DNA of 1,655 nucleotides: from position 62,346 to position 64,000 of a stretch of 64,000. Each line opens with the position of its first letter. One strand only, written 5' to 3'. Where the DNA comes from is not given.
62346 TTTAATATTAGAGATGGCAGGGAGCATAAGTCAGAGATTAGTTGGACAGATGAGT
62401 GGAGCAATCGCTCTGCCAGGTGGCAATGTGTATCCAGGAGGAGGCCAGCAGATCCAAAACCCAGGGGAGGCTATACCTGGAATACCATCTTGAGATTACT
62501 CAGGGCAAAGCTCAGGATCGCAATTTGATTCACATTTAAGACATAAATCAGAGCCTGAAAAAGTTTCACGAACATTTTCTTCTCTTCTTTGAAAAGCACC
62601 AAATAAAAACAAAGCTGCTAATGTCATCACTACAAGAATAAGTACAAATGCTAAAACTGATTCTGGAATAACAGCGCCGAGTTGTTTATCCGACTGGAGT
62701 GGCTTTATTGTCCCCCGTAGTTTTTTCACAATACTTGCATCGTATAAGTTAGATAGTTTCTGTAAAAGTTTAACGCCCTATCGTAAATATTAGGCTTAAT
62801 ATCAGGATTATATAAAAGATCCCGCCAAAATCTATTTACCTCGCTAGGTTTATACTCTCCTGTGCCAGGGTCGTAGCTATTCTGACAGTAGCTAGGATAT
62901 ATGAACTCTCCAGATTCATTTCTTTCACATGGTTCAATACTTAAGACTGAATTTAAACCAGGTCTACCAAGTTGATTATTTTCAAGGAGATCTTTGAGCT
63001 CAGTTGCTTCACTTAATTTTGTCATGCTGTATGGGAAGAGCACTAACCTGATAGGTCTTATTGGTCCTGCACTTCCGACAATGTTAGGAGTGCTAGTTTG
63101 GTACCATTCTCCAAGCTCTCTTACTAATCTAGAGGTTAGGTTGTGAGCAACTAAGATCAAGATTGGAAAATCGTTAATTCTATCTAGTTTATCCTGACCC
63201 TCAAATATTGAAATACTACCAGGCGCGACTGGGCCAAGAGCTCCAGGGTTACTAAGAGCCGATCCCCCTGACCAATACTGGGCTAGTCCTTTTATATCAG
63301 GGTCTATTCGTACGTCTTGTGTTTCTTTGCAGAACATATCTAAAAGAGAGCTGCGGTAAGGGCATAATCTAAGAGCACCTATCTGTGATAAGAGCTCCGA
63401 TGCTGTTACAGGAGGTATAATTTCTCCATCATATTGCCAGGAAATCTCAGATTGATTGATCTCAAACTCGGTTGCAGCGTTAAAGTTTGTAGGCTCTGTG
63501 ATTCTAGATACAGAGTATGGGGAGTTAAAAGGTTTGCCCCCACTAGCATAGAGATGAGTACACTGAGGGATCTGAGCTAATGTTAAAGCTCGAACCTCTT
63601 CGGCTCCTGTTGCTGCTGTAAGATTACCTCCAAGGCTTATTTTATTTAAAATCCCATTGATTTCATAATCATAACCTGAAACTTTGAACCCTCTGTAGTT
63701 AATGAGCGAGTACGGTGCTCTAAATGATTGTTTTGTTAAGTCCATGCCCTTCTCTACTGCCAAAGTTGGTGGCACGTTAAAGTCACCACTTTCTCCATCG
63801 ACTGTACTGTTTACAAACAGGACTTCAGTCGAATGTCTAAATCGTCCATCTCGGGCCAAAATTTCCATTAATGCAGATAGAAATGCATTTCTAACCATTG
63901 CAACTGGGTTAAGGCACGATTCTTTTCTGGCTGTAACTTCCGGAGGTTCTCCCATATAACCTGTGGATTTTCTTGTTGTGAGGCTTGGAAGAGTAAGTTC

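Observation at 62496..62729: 77-aa membrane protein resembling a Flp-type pilin but with a C-terminal four-Cys tail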

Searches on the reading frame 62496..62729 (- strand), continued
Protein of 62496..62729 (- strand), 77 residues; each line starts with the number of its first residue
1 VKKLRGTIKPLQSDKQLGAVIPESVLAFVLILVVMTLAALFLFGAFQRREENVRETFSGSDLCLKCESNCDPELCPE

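Call 77: search_solved_structures(query=A5, max_evalue=5)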
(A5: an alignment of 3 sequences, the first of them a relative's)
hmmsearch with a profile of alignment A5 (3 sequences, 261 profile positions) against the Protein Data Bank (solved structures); distinct sequences matched with E-value up to 5: 3.
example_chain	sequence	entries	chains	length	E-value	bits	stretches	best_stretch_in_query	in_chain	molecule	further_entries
4b5q_A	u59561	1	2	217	0.73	12.6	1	113-179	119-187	GLYCOSIDE HYDROLASE FAMILY 61 PROTEIN D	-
7ze3_A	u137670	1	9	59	0.8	12.5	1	10-48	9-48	Light-harvesting protein B-800-850 alpha chain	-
2lrd_A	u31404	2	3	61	1.3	11.8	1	138-174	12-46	Acanthaporin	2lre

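Call 79: fold_search(model_id=the predicted structure, library=pdb)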
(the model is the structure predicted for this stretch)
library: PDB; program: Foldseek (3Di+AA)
matches with E <= 10: 1; with E <= 0.001: 0
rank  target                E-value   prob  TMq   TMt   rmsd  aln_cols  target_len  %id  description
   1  6yxx_AI               7.0e+00  0.06  0.23  0.10   6.7        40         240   20  State A of the Trypanosoma brucei mitoribosomal large subunit assembly intermediate (released 2020-10-14)

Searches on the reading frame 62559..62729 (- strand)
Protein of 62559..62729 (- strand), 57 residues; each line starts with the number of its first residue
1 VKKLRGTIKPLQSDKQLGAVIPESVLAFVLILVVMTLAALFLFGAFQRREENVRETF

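Call 68: search_protein_families(library=pfam, proteins=[window:62559-62729:-], max_evalue=10)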
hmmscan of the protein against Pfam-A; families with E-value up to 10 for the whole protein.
seq(57 aa): 0 families

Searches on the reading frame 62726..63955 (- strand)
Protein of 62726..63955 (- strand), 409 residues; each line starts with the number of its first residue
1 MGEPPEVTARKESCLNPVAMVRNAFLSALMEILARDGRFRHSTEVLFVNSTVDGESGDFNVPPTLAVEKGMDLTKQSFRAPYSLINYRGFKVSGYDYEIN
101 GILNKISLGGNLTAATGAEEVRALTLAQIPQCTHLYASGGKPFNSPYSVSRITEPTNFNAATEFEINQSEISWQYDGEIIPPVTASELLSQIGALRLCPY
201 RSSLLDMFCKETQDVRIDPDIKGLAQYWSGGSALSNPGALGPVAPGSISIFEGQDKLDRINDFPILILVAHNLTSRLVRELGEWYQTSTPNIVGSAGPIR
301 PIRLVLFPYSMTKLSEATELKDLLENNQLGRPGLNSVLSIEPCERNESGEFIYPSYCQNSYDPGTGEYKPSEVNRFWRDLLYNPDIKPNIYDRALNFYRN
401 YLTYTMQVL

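Call 5: search_protein_families(library=pfam, proteins=[window:62726-63955:-], max_evalue=1)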
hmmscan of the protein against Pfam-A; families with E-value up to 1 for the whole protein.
window:62726-63955:- (409 aa): 0 families

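Call 6: search_protein_families(library=ncbifam, proteins=[window:62726-63955:-], max_evalue=1)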
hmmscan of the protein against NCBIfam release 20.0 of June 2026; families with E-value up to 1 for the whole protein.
window:62726-63955:- (409 aa): 0 families

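Call 8: find_encoding_contigs(protein=window:62726-63955:-, flank=10000)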
Protein window:62726-63955:- (409 aa): no gene with exactly this product is on record in the collection.
